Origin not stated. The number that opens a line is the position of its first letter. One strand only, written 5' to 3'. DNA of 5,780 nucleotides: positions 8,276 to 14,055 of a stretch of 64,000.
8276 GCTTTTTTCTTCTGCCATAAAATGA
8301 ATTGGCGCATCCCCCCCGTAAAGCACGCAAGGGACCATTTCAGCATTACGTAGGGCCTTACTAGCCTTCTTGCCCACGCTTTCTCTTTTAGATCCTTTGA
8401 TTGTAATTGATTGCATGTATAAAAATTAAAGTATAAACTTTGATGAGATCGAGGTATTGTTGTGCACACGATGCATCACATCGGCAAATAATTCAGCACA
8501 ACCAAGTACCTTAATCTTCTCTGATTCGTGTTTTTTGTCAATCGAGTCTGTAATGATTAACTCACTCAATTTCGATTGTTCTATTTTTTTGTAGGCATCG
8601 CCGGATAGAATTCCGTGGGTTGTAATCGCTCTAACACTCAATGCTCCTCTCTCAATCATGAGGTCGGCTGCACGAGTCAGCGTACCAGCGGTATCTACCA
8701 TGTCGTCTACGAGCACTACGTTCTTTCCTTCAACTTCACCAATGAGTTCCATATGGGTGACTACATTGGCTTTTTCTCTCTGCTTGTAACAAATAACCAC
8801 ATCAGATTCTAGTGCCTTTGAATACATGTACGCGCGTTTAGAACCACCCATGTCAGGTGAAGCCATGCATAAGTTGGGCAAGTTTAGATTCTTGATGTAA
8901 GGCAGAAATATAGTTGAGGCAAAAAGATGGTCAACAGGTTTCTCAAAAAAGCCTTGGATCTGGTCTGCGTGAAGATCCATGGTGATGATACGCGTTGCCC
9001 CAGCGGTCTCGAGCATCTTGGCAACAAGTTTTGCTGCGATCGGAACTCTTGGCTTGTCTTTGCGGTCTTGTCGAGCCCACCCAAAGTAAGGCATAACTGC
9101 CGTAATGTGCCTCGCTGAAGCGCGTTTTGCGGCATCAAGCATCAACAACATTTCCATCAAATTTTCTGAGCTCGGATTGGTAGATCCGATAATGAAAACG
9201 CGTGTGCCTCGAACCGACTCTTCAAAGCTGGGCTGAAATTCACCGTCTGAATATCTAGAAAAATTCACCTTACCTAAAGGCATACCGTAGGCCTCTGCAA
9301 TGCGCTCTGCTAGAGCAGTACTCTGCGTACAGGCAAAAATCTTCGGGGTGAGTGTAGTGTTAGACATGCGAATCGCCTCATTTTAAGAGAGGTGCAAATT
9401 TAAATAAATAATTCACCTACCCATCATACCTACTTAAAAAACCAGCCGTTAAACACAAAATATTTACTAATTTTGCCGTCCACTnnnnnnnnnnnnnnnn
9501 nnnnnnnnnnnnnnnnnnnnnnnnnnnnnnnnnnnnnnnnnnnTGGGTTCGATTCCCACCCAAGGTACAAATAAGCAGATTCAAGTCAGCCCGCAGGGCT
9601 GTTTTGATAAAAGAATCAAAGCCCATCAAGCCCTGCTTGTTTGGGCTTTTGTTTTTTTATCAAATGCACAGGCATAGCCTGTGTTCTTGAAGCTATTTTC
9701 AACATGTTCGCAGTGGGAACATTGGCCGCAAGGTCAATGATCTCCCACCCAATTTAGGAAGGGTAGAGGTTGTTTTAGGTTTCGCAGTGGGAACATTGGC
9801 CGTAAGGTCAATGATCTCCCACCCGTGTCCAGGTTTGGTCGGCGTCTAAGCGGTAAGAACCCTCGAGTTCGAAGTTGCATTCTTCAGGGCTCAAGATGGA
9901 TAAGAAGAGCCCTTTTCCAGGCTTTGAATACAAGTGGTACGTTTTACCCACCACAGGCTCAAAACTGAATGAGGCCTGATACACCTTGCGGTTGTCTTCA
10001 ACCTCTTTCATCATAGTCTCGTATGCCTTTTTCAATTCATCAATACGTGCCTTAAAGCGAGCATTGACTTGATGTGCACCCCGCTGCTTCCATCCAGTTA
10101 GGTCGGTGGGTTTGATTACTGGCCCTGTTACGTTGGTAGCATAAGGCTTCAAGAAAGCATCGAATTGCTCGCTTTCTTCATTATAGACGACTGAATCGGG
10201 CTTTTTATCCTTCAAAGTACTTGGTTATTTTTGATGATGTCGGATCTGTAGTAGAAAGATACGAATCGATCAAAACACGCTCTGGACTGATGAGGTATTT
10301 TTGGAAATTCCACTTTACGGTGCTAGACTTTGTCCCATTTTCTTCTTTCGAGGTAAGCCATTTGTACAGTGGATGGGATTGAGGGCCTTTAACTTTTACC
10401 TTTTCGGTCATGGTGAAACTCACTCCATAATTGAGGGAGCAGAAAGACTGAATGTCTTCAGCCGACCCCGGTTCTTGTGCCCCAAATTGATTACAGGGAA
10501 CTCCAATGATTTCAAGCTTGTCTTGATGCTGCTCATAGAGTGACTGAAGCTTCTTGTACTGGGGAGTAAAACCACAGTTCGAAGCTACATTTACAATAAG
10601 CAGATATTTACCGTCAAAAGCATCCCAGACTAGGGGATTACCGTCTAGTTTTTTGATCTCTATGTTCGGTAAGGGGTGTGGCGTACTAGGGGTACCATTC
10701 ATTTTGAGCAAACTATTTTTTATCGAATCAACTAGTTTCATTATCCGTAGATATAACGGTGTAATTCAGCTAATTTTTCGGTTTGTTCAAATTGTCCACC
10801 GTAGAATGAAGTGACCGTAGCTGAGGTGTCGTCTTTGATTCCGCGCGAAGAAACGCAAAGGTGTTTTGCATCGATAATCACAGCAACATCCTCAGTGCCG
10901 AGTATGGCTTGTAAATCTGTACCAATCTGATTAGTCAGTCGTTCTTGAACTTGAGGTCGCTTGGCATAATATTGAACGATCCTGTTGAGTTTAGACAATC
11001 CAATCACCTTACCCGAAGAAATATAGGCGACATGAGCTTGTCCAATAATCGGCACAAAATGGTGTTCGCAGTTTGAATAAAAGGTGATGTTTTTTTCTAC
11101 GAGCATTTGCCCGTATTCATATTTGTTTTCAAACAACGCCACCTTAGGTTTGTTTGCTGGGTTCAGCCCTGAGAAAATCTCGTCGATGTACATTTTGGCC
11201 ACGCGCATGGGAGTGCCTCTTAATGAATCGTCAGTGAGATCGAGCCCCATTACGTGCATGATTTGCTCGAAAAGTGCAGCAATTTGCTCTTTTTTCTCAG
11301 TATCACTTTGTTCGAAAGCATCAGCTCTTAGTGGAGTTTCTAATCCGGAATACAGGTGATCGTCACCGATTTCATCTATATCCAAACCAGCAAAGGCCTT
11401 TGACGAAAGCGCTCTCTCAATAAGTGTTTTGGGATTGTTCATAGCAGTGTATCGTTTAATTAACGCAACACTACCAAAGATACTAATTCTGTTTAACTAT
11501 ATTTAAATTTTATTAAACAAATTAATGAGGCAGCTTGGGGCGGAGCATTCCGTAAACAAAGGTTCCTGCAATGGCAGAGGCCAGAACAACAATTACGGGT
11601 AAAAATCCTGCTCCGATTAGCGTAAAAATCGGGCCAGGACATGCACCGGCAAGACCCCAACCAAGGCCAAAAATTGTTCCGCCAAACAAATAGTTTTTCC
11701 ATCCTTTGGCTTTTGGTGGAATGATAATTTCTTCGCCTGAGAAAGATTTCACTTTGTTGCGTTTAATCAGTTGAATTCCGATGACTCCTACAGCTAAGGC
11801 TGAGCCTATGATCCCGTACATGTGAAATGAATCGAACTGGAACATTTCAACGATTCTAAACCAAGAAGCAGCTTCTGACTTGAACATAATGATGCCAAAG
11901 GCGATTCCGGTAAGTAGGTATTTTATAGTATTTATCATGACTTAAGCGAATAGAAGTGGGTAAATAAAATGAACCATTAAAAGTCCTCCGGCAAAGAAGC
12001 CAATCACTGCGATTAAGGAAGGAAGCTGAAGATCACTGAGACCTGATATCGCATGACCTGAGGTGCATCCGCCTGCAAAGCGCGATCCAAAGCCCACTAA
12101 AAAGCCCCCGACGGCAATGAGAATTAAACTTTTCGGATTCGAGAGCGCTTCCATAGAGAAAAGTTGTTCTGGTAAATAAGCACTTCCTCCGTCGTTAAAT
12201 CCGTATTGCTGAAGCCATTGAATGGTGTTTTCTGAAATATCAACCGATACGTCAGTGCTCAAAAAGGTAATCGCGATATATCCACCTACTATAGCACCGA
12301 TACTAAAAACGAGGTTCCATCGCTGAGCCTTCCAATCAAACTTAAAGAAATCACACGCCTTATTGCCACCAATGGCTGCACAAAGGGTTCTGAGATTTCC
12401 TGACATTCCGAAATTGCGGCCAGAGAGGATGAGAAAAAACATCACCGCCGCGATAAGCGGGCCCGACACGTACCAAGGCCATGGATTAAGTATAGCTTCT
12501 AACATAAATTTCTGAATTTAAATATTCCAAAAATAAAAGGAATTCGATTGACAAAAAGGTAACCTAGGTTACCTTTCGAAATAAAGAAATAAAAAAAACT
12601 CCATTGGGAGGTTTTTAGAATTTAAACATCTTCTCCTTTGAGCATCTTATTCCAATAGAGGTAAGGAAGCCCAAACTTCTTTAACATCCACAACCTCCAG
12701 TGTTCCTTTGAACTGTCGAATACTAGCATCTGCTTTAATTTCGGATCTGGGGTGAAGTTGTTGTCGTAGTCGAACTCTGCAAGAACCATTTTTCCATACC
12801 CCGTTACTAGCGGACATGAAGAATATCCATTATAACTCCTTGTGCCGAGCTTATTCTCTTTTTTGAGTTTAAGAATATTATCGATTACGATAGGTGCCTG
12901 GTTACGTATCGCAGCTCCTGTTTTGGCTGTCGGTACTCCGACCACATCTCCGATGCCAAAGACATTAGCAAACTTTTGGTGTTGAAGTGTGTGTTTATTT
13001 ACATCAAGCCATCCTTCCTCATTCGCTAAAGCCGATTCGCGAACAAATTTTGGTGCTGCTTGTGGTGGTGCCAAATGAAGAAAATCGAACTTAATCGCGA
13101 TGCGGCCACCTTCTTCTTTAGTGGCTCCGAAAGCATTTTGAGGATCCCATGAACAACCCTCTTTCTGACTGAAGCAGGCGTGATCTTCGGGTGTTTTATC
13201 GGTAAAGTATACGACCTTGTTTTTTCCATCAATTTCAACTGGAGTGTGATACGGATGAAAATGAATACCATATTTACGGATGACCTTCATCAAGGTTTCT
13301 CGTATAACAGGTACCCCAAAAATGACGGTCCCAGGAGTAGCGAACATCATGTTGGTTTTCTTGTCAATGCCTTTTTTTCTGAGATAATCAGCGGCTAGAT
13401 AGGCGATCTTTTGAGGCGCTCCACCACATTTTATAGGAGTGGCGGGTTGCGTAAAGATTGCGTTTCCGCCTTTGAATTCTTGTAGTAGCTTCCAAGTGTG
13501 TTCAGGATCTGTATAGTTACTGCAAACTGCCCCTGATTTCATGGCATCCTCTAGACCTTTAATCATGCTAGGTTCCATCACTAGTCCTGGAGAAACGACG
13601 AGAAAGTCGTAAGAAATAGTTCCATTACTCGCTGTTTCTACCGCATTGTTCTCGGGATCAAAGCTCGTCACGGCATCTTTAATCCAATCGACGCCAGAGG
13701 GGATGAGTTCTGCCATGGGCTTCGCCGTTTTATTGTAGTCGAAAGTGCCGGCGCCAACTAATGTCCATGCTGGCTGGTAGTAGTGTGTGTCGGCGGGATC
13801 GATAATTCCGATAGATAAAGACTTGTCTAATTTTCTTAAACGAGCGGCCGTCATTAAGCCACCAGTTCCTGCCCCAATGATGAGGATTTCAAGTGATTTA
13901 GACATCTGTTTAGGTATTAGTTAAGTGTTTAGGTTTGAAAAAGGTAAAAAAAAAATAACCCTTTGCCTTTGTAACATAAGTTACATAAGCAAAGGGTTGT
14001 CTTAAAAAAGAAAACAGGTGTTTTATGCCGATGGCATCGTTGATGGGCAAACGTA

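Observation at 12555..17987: Four GTnAC-N4-GTTAC dyads, one per promoter region of the sulfur locus, each at a class II-like distance from a -7 box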

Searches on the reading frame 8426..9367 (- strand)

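Call 4: search_protein_families(library=pfam, proteins=[window:8426-9367:-])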
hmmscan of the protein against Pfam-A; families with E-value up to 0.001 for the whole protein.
window:8426-9367:- (313 aa): 4 families
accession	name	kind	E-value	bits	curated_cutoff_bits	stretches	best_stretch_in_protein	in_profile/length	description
PF13793.12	Pribosyltran_N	-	9.8e-47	158.1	25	1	9-123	2-117/117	N-terminal domain of ribose phosphate pyrophosphokinase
PF14572.12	Pribosyl_synth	-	5.9e-24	85.5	27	1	204-311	73-183/184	Phosphoribosyl synthetase-associated domain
PF00156.33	Pribosyltran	-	1.5e-15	57.3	26.3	1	163-255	28-128/158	Phosphoribosyl transferase domain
PF14681.12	UPRTase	-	0.00051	20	27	1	194-290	99-196/206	Uracil phosphoribosyltransferase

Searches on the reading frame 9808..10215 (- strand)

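Call 4: search_protein_families(library=pfam, proteins=[window:9808-10215:-])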
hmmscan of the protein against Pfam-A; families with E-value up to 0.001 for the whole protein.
window:9808-10215:- (135 aa): 1 family
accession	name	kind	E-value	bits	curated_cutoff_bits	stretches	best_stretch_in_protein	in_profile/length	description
PF10504.14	DUF2452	-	4.5e-14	52.6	25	1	57-132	58-137/156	Protein of unknown function (DUF2452)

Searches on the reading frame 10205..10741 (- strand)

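Call 4: search_protein_families(library=pfam, proteins=[window:10205-10741:-])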
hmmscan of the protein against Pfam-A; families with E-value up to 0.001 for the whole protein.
window:10205-10741:- (178 aa): 1 family
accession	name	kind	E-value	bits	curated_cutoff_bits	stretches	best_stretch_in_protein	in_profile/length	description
PF00255.25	GSHPx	-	1.7e-35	121.3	27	1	27-129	4-107/108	Glutathione peroxidase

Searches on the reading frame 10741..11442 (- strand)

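Call 4: search_protein_families(library=pfam, proteins=[window:10741-11442:-])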
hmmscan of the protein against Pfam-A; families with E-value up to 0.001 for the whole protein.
window:10741-11442:- (233 aa): 1 family
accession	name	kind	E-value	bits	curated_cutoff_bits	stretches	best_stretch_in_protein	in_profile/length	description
PF01227.27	GTP_cyclohydroI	-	1.3e-59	201.1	27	1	56-225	3-171/179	GTP cyclohydrolase I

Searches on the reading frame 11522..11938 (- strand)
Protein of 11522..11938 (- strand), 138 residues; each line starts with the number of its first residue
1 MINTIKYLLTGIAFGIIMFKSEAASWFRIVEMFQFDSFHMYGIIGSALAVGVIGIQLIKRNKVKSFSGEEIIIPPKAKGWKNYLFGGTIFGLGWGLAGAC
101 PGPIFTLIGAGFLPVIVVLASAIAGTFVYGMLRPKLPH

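Call 4: search_protein_families(library=pfam, proteins=[window:11522-11938:-])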
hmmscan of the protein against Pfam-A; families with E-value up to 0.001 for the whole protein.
window:11522-11938:- (138 aa): 2 families
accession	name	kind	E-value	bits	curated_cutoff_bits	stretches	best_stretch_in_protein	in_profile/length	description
PF20398.3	DUF6691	-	4.3e-13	50.2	27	1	5-132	4-133/142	Family of unknown function (DUF6691)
PF04143.19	Sulf_transp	-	3.4e-09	37.1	27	1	30-129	11-103/310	Sulphur transport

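Call 60: search_protein_families(library=ncbifam, proteins=[window:11522-11938:-], max_evalue=0.00001)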
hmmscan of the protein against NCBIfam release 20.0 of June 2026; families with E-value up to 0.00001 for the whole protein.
window:11522-11938:- (138 aa): 1 family
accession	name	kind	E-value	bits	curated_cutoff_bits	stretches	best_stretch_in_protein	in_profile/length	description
NF052577.1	ThSTportTsuASprch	equivalog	5e-06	26.1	400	1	6-115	4-106/330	thiosulfate transporter TsuA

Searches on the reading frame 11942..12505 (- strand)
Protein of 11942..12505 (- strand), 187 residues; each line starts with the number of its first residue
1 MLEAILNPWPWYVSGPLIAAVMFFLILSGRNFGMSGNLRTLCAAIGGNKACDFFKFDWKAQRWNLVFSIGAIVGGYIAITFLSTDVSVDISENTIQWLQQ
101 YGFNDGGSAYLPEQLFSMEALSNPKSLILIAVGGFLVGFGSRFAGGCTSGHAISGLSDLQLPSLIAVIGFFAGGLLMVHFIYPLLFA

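Call 4: search_protein_families(library=pfam, proteins=[window:11942-12505:-])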
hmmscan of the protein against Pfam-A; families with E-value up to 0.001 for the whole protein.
window:11942-12505:- (187 aa): 1 family
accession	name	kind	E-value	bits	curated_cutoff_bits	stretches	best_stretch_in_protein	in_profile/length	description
PF04143.19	Sulf_transp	-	2.2e-16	60.7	27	1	116-175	251-309/310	Sulphur transport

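Call 60: search_protein_families(library=ncbifam, proteins=[window:11942-12505:-], max_evalue=0.00001)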
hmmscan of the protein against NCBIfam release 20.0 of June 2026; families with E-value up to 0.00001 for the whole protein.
window:11942-12505:- (187 aa): 1 family
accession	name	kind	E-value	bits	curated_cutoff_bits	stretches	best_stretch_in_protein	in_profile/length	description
NF052577.1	ThSTportTsuASprch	equivalog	1.4e-10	41.1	400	1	114-182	260-328/330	thiosulfate transporter TsuA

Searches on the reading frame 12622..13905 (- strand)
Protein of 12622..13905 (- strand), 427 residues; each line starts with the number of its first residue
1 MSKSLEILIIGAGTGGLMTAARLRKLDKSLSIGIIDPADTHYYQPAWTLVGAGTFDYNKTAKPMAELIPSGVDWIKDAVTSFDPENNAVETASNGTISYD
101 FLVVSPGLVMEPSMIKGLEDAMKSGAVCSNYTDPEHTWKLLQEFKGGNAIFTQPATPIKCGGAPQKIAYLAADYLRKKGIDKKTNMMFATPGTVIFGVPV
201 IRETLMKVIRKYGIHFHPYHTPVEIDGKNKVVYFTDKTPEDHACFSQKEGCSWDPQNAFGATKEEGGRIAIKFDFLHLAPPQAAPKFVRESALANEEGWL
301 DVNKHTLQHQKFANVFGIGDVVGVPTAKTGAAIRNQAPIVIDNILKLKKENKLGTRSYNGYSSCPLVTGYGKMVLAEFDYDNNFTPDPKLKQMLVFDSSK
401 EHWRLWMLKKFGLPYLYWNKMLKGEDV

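Call 4: search_protein_families(library=pfam, proteins=[window:12622-13905:-])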
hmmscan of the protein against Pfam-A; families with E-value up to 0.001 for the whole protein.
window:12622-13905:- (427 aa): 1 family
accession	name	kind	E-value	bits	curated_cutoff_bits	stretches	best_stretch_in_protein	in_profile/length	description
PF07992.20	Pyr_redox_2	-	4.9e-13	49.6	26.1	1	6-325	2-281/291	Pyridine nucleotide-disulphide oxidoreductase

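Call 60: search_protein_families(library=ncbifam, proteins=[window:12622-13905:-], max_evalue=0.00001)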
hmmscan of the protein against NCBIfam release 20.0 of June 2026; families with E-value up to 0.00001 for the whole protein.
window:12622-13905:- (427 aa): 2 families
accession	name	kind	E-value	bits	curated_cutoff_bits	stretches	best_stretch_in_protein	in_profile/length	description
NF049943.1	SQR_III_seleno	exception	5.1e-71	239.7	525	2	6-235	2-234/406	type III sulfide quinone reductase, selenoprotein subtype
TIGR03169.1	Nterm_to_SelD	hypoth_equivalog_domain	4e-11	42.9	310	0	52-229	48-222/365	pyridine nucleotide-disulfide oxidoreductase family protein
